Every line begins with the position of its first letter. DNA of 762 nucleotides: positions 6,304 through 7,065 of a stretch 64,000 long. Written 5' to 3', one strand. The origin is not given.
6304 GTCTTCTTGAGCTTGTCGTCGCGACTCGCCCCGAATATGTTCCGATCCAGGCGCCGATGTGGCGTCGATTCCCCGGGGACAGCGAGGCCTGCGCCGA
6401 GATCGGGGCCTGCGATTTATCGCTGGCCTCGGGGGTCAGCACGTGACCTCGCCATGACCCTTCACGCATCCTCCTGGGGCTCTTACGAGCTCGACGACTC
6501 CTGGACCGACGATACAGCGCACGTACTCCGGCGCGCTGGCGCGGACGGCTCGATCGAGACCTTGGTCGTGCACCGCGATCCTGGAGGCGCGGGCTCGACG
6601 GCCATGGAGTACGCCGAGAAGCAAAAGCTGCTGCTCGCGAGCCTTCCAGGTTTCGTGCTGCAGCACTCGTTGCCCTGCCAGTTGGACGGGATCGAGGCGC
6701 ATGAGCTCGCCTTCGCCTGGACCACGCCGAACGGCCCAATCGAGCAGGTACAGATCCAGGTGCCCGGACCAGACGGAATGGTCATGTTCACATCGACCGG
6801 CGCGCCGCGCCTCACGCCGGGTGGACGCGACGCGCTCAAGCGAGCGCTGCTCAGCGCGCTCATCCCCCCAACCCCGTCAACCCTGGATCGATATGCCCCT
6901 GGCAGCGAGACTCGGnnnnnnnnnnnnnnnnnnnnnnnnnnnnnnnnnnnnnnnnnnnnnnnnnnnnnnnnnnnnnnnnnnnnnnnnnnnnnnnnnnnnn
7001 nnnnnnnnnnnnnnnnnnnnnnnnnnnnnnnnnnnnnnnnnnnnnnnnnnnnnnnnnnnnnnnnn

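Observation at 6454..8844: Three-gene T6SS-type prePAAR effector module (Eag-like chaperone / prePAAR-TMD-PAAR-toxin / immunity) adjacent to the CRISPR array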

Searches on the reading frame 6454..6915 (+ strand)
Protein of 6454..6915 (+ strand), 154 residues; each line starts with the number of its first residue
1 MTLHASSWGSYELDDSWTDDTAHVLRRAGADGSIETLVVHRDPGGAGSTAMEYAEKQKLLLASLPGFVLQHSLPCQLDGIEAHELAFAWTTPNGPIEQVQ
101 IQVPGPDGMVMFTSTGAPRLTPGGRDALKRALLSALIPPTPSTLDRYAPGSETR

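Call 3: search_protein_families(library=pfam, proteins=[window:6454-6915:+], max_evalue=1)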
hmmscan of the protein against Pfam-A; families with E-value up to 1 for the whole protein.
window:6454-6915:+ (154 aa): 1 family
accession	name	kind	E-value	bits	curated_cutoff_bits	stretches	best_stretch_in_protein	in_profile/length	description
PF08786.17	DcrB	-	1.1e-16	61.6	27.2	1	9-132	2-125/127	DcrB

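Call 4: search_protein_families(library=ncbifam, proteins=[window:6454-6915:+], max_evalue=1)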
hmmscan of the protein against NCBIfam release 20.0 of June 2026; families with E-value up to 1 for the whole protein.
window:6454-6915:+ (154 aa): 1 family
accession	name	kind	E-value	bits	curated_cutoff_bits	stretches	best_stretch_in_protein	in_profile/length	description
TIGR02610.1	PHA_gran_rgn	hypoth_equivalog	0.083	13.1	40.25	1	10-36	31-56/91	putative polyhydroxyalkanoic acid system protein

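Call 20: search_solved_structures(query=window:6454-6915:+, max_evalue=1, show_alignments=2)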
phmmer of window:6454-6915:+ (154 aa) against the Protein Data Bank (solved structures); distinct sequences matched with E-value up to 1: 8.
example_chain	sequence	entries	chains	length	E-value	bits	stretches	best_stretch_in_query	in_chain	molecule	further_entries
6xrf_A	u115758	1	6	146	1.2e-05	28.5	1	1-142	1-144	Effector EagT6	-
1tu1_A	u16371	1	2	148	1.2e-05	28.4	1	1-142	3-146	hypothetical protein PA0094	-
5gje_A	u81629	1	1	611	0.11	15.5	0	16-41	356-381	Low-density lipoprotein receptor-related protein 6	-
8ffe_A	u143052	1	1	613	0.11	15.5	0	16-41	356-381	Low-density lipoprotein receptor-related protein 6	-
4dg6_A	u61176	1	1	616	0.12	15.5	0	16-41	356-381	Low-density lipoprotein receptor-related protein 6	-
3s94_A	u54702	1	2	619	0.12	15.4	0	16-41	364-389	Low-density lipoprotein receptor-related protein 6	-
6l6r_A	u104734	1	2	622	0.12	15.4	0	16-41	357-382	Low-density lipoprotein receptor-related protein 6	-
8ctg_C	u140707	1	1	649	0.14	15.3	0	16-41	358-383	Low-density lipoprotein receptor-related protein 6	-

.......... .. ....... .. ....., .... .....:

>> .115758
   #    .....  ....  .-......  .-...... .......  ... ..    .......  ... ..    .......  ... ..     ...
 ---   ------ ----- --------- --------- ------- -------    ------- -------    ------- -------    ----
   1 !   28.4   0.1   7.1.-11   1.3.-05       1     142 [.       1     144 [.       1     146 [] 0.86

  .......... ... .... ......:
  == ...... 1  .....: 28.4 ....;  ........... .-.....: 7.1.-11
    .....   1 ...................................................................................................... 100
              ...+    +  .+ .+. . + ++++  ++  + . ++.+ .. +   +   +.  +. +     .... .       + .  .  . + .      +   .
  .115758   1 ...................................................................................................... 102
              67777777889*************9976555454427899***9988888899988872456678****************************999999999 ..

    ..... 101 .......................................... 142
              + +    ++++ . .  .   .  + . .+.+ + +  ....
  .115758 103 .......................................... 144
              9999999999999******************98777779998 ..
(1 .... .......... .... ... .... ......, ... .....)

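Call 68: list_cluster_members(proteins=[window:6454-6915:+, window:6893-8299:+, window:8299-8841:+])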
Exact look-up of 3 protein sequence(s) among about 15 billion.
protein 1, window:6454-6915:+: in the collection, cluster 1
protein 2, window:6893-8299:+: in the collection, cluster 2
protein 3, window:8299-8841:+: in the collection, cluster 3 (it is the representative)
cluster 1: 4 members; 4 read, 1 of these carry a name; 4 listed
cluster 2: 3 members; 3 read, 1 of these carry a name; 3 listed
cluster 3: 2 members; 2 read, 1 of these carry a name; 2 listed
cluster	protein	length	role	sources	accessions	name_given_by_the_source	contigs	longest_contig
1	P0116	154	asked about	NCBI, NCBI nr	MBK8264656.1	MAG: DcrB-related protein [Nannocystis sp.] | DcrB-related protein [Nannocystis sp.]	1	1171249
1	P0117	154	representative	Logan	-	-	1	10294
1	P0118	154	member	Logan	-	-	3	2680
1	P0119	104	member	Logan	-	-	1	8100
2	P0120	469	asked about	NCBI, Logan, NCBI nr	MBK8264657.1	MAG: PAAR domain-containing protein [Nannocystis sp.] | PAAR domain-containing protein [Nannocystis sp.]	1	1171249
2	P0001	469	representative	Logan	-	-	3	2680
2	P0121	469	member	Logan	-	-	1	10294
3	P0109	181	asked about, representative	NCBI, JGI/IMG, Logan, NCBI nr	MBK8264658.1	MAG: hypothetical protein IPK80_25360 [Nannocystis sp.] | hypothetical protein | hypothetical protein [Nannocystis sp.]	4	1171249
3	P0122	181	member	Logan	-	-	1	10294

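Call 82: search_protein_families(library=padloc, proteins=[window:6454-6915:+], max_evalue=0.001)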
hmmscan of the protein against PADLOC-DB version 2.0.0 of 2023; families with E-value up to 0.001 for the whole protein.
window:6454-6915:+ (154 aa): 0 families
